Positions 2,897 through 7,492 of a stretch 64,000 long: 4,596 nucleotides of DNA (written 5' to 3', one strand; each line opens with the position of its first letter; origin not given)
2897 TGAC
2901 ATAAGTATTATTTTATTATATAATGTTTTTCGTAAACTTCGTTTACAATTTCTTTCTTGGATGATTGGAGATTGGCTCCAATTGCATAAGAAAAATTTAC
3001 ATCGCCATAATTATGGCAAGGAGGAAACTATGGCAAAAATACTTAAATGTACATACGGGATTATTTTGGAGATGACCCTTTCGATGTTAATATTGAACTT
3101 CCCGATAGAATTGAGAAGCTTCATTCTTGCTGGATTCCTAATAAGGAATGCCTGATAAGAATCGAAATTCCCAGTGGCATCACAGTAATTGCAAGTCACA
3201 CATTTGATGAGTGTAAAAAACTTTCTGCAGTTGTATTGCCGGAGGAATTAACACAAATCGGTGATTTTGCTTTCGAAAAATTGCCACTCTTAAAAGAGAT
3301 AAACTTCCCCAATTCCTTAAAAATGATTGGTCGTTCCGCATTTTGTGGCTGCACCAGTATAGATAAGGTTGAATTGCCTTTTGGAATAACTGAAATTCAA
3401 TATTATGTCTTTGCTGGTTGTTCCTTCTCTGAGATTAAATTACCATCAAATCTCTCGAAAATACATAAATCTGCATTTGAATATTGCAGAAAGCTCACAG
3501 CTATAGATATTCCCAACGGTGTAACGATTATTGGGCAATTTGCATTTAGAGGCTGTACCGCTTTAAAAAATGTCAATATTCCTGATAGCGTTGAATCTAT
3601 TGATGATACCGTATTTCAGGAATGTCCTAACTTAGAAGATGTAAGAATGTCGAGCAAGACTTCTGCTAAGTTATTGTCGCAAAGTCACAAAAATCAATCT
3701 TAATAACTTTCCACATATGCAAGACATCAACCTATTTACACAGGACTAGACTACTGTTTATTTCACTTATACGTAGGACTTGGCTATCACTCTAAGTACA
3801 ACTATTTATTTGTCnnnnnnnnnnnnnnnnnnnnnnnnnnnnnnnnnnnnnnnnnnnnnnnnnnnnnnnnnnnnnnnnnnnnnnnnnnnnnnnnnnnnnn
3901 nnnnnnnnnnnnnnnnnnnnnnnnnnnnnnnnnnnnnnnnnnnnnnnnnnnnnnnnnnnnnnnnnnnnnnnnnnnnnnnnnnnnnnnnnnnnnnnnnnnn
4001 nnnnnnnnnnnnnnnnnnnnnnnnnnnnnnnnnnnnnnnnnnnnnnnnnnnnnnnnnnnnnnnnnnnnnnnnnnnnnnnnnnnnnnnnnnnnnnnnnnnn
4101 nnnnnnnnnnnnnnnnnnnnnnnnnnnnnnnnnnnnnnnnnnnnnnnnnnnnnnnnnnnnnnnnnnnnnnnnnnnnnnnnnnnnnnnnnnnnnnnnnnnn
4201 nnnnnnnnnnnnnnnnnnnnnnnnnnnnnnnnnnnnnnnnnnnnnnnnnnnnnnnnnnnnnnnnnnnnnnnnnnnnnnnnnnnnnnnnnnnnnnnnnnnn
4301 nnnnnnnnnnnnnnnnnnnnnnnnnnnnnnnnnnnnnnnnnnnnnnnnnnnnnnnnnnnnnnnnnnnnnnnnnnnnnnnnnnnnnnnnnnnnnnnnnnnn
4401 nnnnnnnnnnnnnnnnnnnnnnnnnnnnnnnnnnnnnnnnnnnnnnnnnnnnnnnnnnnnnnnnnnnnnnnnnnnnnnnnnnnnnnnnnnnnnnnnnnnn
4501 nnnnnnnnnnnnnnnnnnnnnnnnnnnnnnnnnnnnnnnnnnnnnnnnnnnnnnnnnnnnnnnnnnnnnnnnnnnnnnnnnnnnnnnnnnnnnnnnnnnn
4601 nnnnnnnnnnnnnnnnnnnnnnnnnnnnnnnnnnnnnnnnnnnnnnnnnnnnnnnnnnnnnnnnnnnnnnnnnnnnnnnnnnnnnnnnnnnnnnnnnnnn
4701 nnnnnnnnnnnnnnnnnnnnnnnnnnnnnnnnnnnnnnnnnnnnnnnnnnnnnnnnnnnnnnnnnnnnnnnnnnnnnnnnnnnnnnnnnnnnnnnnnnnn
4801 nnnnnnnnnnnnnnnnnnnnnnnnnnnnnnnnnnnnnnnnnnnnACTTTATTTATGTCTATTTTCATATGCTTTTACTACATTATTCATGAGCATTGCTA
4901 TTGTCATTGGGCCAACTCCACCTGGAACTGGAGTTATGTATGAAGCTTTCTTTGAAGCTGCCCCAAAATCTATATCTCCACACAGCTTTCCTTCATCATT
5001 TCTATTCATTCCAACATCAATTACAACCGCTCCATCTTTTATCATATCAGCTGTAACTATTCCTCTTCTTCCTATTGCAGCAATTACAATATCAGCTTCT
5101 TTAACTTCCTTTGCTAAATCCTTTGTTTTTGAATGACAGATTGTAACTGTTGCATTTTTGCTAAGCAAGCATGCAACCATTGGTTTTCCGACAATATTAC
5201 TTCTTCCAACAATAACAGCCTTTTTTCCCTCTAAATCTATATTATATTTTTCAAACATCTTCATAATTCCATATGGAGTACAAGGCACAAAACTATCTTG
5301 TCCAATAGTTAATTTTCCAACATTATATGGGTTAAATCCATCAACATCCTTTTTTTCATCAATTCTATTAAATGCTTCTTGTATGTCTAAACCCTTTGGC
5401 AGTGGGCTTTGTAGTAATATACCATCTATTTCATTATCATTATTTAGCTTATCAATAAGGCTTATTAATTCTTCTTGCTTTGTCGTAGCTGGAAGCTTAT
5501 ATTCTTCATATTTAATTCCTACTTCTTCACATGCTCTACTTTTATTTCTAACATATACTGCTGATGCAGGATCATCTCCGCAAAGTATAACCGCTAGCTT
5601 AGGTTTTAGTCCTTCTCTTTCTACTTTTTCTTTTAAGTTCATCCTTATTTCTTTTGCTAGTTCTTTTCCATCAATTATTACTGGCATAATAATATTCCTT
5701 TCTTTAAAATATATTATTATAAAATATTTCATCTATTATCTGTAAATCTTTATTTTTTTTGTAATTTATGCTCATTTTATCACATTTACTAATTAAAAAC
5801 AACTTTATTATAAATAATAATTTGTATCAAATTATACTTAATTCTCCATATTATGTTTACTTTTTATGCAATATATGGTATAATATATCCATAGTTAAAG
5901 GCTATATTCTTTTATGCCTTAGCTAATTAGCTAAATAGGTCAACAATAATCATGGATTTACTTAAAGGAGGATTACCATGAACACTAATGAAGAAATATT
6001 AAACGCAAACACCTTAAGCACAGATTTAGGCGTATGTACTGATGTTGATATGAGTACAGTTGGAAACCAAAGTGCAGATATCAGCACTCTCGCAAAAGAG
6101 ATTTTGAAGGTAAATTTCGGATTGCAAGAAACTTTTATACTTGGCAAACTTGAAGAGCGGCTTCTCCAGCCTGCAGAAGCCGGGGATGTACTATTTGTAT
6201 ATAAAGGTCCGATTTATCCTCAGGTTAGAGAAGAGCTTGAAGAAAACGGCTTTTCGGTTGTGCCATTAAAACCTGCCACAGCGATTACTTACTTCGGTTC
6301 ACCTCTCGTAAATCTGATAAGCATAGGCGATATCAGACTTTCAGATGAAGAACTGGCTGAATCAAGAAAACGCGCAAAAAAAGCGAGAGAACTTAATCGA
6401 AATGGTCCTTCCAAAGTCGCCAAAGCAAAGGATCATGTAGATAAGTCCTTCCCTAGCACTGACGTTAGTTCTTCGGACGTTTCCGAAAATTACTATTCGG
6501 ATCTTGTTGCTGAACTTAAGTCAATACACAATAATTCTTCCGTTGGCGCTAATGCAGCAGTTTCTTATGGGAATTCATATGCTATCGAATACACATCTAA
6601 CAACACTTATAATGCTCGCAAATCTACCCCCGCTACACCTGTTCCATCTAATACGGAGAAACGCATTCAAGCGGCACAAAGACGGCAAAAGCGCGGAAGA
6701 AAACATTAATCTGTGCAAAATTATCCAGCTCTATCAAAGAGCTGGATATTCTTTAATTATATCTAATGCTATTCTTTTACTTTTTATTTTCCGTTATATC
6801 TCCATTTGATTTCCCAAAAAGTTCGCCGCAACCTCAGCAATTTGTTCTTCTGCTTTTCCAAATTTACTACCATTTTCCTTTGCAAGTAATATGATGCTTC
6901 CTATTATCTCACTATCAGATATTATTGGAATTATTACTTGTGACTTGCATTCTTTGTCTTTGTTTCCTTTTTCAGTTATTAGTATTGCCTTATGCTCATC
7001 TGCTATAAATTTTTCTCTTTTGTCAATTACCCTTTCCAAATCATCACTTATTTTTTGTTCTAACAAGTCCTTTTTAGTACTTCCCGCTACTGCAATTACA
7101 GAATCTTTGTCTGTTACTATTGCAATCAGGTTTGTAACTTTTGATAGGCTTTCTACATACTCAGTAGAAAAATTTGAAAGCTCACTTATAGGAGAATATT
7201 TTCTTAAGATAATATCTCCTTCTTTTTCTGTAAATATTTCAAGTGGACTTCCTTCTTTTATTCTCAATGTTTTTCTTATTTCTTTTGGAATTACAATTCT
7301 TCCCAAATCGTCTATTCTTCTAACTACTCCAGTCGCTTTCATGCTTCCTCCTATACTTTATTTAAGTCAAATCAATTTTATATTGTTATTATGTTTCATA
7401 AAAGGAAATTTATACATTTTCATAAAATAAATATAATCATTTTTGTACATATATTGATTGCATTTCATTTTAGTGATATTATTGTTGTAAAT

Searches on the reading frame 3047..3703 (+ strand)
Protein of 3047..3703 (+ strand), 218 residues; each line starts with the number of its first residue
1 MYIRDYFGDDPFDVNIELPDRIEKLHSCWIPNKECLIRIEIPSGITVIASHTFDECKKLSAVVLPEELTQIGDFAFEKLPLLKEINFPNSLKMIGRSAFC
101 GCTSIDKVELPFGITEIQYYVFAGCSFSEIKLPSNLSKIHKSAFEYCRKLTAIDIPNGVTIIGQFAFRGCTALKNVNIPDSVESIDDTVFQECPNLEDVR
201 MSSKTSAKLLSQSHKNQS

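Call 92: search_protein_families(library=pfam, proteins=[window:3047-3703:+], max_evalue=0.001)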
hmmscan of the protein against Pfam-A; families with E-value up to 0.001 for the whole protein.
window:3047-3703:+ (218 aa): 3 families
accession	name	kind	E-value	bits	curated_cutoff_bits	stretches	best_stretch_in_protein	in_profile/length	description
PF13306.12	LRR_5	-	2.8e-50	169.9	27.7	2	35-151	12-127/127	BspA type Leucine rich repeat region (6 copies)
PF13855.12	LRR_8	-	1.8e-08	34.4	27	0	68-110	13-56/61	Leucine rich repeat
PF23952.1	LRR_EndoS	-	4.6e-05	24.1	27.9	0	135-202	46-114/116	Endo-beta-N-acetylglucosaminidase EndoS LRR domain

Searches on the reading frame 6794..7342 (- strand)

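Call 92: search_protein_families(library=pfam, proteins=[window:6794-7342:-], max_evalue=0.001)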
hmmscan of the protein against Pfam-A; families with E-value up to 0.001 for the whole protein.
window:6794-7342:- (182 aa): 4 families
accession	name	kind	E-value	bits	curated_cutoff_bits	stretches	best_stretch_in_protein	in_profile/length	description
PF15714.11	SpoVT_C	-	1.1e-40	139.2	27.5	1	54-181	1-128/128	Stage V sporulation protein T C-terminal, transcription factor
PF04014.23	MazE_antitoxin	-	7.5e-14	51.9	24.7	1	7-51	1-45/48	Antidote-toxin recognition MazE, bacterial antitoxin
PF01590.32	GAF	-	0.00033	21.6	22.4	1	125-179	80-132/133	GAF domain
PF06018.20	CodY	-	0.00036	20.5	29.5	0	93-180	65-153/177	CodY GAF-like domain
